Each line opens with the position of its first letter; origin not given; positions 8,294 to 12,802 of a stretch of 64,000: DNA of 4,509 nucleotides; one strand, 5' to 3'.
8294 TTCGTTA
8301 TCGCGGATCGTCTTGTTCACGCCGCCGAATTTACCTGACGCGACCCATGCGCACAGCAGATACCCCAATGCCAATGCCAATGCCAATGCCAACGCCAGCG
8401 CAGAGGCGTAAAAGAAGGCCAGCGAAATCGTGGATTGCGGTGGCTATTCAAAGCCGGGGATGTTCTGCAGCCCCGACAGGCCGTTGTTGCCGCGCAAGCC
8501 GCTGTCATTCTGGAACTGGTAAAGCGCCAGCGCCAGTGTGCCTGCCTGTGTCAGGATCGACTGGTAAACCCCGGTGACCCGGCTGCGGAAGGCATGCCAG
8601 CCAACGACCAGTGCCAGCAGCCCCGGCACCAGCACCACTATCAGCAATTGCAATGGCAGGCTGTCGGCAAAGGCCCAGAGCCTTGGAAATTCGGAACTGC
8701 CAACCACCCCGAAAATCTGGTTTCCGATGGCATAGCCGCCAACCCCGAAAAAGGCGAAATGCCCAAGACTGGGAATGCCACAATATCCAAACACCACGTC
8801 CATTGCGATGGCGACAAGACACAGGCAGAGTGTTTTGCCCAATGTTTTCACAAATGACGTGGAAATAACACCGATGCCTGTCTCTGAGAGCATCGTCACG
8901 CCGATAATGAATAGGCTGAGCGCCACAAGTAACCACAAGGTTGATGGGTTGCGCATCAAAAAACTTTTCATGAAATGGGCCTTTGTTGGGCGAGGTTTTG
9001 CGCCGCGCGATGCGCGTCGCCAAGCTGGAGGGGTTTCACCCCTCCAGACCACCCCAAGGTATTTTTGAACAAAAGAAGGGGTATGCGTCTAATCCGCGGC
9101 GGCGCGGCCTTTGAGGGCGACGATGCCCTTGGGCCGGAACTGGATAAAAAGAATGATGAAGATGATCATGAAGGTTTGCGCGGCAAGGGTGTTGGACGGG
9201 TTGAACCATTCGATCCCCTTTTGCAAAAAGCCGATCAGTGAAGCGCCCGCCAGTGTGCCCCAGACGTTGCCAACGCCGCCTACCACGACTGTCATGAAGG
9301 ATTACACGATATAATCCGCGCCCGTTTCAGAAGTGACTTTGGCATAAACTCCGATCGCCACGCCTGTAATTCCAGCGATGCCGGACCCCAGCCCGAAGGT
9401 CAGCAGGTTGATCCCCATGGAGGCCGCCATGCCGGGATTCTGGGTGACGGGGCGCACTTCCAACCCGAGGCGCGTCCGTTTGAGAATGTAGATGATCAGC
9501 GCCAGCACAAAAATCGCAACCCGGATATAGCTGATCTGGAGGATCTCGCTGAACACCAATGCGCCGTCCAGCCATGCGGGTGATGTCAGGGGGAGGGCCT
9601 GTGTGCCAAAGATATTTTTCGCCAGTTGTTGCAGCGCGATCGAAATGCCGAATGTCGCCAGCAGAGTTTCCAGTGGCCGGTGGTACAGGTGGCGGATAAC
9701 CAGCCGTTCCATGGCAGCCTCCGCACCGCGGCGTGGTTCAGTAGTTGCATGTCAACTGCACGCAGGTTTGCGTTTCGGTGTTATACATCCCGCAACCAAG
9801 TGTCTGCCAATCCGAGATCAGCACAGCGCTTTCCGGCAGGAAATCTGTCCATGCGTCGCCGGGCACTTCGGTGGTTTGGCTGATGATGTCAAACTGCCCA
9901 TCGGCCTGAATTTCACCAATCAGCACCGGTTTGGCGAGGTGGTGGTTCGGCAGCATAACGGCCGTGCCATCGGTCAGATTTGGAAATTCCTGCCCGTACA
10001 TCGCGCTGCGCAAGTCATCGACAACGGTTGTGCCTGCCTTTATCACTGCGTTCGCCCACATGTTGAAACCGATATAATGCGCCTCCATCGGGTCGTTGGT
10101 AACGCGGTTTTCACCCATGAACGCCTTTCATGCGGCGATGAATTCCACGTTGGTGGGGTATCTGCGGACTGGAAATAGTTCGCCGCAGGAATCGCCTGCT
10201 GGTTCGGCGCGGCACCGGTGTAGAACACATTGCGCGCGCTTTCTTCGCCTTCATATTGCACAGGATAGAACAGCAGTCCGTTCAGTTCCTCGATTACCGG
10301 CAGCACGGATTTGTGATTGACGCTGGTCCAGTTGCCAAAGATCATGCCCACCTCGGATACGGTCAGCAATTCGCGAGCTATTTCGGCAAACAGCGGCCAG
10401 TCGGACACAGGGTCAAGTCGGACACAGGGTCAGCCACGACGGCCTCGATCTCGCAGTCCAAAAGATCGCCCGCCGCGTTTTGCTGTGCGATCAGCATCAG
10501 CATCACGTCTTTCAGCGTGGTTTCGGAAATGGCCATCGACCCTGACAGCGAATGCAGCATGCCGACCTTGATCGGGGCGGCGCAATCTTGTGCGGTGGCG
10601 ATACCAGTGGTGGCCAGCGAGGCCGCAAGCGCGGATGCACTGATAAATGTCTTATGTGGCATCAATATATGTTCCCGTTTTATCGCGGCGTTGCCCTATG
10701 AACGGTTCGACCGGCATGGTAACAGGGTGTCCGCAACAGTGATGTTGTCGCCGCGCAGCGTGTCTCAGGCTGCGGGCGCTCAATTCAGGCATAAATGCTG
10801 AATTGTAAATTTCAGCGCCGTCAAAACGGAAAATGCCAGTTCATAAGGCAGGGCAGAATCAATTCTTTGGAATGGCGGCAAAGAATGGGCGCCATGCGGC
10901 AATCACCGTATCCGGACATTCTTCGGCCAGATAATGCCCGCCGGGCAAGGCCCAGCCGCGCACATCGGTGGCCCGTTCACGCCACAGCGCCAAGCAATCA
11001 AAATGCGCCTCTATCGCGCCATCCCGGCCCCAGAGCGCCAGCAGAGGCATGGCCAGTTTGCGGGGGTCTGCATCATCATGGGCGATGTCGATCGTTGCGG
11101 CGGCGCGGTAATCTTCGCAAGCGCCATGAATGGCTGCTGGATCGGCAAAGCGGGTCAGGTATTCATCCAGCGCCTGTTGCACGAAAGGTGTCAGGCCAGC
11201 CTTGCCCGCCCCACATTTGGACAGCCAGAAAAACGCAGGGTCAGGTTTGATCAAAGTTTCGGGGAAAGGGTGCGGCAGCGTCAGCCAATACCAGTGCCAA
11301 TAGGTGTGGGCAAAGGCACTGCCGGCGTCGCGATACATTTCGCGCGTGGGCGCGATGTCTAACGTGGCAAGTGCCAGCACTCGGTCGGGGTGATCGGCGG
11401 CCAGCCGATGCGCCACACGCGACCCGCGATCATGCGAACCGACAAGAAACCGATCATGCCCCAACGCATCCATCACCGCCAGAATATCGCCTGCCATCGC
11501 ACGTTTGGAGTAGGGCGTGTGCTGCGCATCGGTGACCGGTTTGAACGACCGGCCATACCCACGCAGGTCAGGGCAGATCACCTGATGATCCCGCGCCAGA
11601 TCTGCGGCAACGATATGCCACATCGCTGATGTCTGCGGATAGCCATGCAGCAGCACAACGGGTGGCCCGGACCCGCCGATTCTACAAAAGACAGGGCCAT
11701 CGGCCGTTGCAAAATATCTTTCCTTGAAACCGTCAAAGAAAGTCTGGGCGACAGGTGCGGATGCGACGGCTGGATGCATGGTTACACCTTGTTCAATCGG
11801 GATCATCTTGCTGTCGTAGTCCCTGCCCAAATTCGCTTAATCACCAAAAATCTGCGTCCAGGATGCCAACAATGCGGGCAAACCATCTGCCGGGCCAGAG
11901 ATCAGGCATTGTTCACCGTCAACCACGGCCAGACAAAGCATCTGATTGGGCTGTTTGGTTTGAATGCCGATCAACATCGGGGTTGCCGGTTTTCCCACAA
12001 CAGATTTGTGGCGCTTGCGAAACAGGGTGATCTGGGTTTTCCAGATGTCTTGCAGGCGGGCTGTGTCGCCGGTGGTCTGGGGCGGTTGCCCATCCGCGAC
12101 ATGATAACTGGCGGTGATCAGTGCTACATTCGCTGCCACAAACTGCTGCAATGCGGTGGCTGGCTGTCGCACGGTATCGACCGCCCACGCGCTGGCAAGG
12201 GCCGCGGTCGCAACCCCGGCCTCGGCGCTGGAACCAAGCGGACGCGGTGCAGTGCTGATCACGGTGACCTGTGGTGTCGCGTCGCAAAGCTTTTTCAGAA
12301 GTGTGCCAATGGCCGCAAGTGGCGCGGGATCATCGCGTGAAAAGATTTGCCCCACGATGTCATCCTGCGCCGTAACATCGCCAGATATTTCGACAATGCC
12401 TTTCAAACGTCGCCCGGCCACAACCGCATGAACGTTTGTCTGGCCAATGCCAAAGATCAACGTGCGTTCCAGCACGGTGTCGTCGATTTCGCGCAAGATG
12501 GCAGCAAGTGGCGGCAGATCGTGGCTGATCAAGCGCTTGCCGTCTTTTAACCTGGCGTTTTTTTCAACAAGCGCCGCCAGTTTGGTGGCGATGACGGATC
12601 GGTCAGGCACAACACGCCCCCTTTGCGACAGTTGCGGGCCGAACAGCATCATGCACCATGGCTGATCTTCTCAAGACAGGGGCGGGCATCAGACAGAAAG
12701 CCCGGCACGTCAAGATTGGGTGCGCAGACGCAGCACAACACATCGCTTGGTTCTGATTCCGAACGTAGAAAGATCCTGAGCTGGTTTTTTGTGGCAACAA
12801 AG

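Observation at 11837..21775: Eight-gene kinase / FHA / PP2C + triple dynamin-like GTPase + Roadblock-like operon: candidate uncharacterised phospho-regulated membrane-remodelling or Eleos-like defence system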

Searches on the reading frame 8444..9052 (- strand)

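Call 10: search_protein_families(library=pfam, proteins=[window:8444-9052:-], max_evalue=0.01)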
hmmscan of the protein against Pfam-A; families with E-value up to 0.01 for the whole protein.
window:8444-9052:- (202 aa): 2 families
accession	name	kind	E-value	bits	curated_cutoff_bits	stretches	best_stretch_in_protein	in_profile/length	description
PF02653.21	BPD_transp_2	-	1.2e-09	38.2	26.8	1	68-190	3-111/269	Branched-chain amino acid transport system / permease component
PF19316.4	PIGO_PIGG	-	0.0049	16.4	27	1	25-89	117-177/423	GPI ethanolamine phosphate transferase membrane region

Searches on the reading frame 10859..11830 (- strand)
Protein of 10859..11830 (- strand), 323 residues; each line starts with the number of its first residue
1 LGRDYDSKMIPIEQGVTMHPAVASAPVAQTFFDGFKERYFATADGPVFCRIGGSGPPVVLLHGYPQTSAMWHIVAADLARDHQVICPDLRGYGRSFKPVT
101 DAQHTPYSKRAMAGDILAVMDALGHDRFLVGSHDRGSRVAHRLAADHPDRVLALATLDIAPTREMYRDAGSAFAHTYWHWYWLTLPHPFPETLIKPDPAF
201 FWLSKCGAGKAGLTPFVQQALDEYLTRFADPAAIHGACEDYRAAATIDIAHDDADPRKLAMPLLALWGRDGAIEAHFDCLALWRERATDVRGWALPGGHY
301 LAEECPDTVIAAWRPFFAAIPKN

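Call 10: search_protein_families(library=pfam, proteins=[window:10859-11830:-], max_evalue=0.01)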
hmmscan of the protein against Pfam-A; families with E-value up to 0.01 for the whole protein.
window:10859-11830:- (323 aa): 3 families
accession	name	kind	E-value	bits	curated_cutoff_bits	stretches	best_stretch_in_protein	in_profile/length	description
PF00561.26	Abhydrolase_1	-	7.7e-28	98.2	25.8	1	56-278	1-216/245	alpha/beta hydrolase fold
PF12697.13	Abhydrolase_6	-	2.6e-13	51.6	26.3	1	58-312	1-217/217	Alpha/beta hydrolase family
PF12146.15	Hydrolase_4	-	0.00077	19.3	27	1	58-154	7-104/239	Serine aminopeptidase, S33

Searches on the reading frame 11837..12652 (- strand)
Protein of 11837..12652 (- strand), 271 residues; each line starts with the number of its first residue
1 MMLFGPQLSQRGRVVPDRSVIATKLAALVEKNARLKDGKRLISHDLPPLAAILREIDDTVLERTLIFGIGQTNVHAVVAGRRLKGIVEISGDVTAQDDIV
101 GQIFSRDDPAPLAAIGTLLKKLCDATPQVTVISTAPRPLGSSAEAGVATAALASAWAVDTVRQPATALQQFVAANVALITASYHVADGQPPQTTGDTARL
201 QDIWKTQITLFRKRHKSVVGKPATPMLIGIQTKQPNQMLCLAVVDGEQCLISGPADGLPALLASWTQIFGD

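Call 4: search_protein_families(library=pfam, proteins=[window:11837-12652:-], max_evalue=0.1)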
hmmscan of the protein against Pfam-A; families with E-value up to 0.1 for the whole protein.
window:11837-12652:- (271 aa): 0 families

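Call 5: search_protein_families(library=padloc, proteins=[window:11837-12652:-], max_evalue=0.1)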
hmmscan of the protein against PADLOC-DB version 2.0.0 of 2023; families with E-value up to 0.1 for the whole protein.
window:11837-12652:- (271 aa): 0 families

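Call 6: search_protein_families(library=ncbifam, proteins=[window:11837-12652:-], max_evalue=0.1)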
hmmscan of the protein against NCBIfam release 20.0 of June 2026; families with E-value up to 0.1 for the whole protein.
window:11837-12652:- (271 aa): 0 families

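Call 20: find_homologous_proteins(query=window:11837-12652:-, max_evalue=0.001)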
Query window:11837-12652:- (271 aa): 36 proteins with E <= 0.001 among 8000 candidates.
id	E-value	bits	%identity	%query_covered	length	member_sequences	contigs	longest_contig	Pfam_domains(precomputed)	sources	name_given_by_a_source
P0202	7.6e-161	551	100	95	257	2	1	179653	-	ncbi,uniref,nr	ncbi:hypothetical protein [Yoonia sp.]|uniref:hypothetical protein n=1 Tax=Yoonia sp. TaxID=2212373 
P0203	3.0e-88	314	60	94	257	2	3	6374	-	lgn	-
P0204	1.4e-85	305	56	87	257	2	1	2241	-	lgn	-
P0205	1.4e-84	302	58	94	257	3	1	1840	-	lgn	-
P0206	5.1e-83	296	53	87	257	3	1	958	-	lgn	-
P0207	8.0e-81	289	57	94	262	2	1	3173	-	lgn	-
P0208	1.3e-80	288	58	93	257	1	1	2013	-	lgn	-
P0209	7.9e-77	276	56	94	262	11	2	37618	-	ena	-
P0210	2.5e-70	255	51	95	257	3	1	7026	-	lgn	-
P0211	8.7e-70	253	51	95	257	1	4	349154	-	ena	-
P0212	1.1e-69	253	51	93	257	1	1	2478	-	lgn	-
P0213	6.8e-67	244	49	95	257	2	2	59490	-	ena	-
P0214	5.8e-63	231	56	76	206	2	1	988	-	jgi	jgi:hypothetical protein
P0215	5.6e-60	221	46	94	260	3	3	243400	-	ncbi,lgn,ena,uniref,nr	ncbi:hypothetical protein [Yoonia sp.]|uniref:hypothetical protein n=1 Tax=Yoonia sp. TaxID=2212373 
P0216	1.4e-57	213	44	94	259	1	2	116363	-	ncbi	-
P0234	5.7e-12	64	31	94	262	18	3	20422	-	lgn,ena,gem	-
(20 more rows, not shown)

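Call 33: predict_structure(alignment_id=A2)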
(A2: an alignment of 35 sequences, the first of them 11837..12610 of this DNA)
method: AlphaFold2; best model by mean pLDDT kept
length: 257 residues; sequences in the alignment: 35
mean_pLDDT: 86.5   pTM: 0.65
mean pLDDT of the five models: 86.5, 84.0, 83.7, 82.2, 82.2
residues with pLDDT >= 90: 144; 70-90: 90; 50-70: 14; < 50: 9
segments of 3 or more residues with pLDDT < 50: 13-17
pLDDT, mean of each block of 10 residues (from residue 1): 51 50 82 91 95 96 96 93 90 91 94 92 85 93 83 87 94 89 90 86 77 87 91 92 92 81
secondary structure, 60 per line:
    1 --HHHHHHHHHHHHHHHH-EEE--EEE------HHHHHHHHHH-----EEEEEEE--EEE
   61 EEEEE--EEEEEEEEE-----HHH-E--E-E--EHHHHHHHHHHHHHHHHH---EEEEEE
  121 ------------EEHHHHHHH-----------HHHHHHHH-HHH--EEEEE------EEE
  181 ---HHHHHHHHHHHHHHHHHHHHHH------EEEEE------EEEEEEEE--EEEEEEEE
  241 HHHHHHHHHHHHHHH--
elements in order: H3-18 E20-22 E25-27 H34-43 E49-55 E58-65 E68-76 H95-111 E115-120 H135-141 H153-160 E167-171 E178-180 H184-205 E212-216 E223-230 E233-240 H241-255

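Call 37: fold_search(model_id=the predicted structure, library=pdb)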
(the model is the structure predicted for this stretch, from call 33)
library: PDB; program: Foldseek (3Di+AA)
matches with E <= 10: 1427; with E <= 0.001: 0
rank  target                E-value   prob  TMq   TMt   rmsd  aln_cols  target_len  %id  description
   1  5y3a_G                1.9e-03  1.00  0.24  0.46   5.4       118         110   14  Crystal structure of Ragulator complex (p18 49-161) (released 2017-12-27)
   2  1veu_B                2.5e-03  1.00  0.28  0.49   5.3       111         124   14  Crystal structure of the p14/MP1 complex at 2.15 A resolution (released 2004-08-03)
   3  9jue_A                3.4e-03  1.00  0.28  0.51   4.5       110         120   14  Roadblock3 homodimer structure from Candidatus Prometheoarchaeum syntrophicum strain MK-D1 (released 2024-10-16)
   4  8c7g_C                3.4e-03  0.57  0.22  0.16  16.7       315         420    9  Drosophila melanogaster Rab7 GEF complex Mon1-Ccz1-Bulli (released 2023-05-17)
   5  6hjm_S                4.0e-03  1.00  0.25  0.44   6.2       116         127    9  Myxococcus xanthus MglB (released 2019-12-04)
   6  7q3d_C                4.0e-03  0.98  0.20  0.14   7.0       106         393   14  Structure of the human CPLANE complex (released 2022-04-06)
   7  6hjm_R                4.3e-03  1.00  0.25  0.44   6.2       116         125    9  Myxococcus xanthus MglB (released 2019-12-04)
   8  5vok_C                4.5e-03  1.00  0.27  0.64   4.0        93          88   13  Crystal structure of the C7orf59-HBXIP dimer (released 2018-05-23)
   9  3ms6                  4.5e-03  1.00  0.27  0.62   4.2        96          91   14  Crystal structure of Hepatitis B X-Interacting Protein (HBXIP) (released 2010-11-10)
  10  9jue_E                4.8e-03  1.00  0.29  0.53   4.4       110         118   12  Roadblock3 homodimer structure from Candidatus Prometheoarchaeum syntrophicum strain MK-D1 (released 2024-10-16)
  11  6hjm_O                4.8e-03  1.00  0.24  0.43   6.4       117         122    8  Myxococcus xanthus MglB (released 2019-12-04)
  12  5y3a_B                5.1e-03  1.00  0.28  0.52   5.2       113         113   15  Crystal structure of Ragulator complex (p18 49-161) (released 2017-12-27)
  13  2zl1_B                5.1e-03  1.00  0.29  0.53   5.4       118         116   14  MP1-p14 Scaffolding complex (released 2008-06-24)
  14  6hjm_C                5.1e-03  1.00  0.25  0.43   5.9       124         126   10  Myxococcus xanthus MglB (released 2019-12-04)
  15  8jbe_C                5.4e-03  0.66  0.24  0.17  16.8       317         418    9  CryoEM Structure of metazoan Mon1-Ccz1-RMC1 complex (released 2024-05-08)
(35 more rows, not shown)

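Call 86: find_encoding_contigs(protein=P0234, flank=9000, max_places=1)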
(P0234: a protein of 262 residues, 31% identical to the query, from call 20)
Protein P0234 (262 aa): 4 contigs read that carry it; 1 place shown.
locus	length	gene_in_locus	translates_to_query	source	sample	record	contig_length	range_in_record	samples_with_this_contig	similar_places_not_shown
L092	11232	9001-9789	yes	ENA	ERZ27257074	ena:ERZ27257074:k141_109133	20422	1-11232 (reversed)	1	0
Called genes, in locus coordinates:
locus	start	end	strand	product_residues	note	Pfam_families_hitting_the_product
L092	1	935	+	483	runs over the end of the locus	PF00069:Pkinase, PF07714:PK_Tyr_Ser-Thr, PF03109:ABC1 (weak)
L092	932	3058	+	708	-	PF00498:FHA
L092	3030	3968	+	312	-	PF00481:PP2C (weak), PF13672:PP2C_2, PF07228:SpoIIE (faint)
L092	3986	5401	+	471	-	-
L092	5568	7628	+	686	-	PF00350:Dynamin_N, PF01926:MMR_HSR1 (faint), PF00009:GTP_EFTU (weak)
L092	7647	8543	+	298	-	PF00350:Dynamin_N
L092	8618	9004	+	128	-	-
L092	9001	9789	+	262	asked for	-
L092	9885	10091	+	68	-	-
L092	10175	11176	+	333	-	PF01791:DeoC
